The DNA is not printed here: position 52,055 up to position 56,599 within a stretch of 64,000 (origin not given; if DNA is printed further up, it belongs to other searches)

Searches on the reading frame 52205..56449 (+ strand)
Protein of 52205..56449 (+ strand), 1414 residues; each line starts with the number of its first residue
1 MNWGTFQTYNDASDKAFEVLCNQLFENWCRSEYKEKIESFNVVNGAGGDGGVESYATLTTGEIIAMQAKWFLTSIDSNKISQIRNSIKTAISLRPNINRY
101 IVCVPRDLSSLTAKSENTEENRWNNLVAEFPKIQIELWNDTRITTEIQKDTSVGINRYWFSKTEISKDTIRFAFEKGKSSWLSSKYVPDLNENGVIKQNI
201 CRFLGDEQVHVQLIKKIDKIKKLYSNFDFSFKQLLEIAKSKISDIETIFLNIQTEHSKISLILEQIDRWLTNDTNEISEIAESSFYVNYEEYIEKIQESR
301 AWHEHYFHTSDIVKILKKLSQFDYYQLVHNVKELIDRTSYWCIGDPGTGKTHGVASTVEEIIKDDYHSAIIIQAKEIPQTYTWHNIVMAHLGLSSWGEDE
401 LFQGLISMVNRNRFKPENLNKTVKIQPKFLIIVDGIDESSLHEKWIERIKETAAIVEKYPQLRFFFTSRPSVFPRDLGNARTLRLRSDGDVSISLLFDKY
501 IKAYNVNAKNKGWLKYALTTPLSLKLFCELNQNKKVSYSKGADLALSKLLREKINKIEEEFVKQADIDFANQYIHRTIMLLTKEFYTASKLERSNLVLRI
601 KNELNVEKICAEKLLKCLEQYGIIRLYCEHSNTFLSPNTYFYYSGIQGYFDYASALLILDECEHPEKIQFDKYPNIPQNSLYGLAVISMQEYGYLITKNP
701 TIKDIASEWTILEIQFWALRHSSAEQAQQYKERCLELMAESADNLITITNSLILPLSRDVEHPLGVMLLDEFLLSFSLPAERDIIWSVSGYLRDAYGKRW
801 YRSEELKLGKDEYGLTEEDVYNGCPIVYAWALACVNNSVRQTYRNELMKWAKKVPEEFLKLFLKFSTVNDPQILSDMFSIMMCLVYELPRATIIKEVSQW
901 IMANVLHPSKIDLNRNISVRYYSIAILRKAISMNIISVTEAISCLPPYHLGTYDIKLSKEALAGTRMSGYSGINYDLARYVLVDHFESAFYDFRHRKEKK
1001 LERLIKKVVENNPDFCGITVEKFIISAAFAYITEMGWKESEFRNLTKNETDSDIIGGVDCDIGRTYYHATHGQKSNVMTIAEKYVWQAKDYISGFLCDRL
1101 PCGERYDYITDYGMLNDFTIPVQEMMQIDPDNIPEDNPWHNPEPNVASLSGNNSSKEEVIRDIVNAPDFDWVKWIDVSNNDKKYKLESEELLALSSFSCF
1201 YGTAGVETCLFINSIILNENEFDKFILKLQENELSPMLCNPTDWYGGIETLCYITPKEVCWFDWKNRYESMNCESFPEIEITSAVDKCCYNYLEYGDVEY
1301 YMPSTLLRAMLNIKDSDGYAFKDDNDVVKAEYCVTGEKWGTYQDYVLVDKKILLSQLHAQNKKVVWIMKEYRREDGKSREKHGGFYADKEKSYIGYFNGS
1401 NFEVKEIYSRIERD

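Call 66: search_protein_families(library=pfam, proteins=[window:52205-56449:+], max_evalue=0.00001)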
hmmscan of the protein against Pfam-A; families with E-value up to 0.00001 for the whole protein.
window:52205-56449:+ (1414 aa): 1 family
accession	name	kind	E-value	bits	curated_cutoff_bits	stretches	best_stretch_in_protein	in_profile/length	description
PF24883.2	NPHP3_N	-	6.8e-08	33.3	24.8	1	338-469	23-164/164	Nephrocystin 3, N-terminal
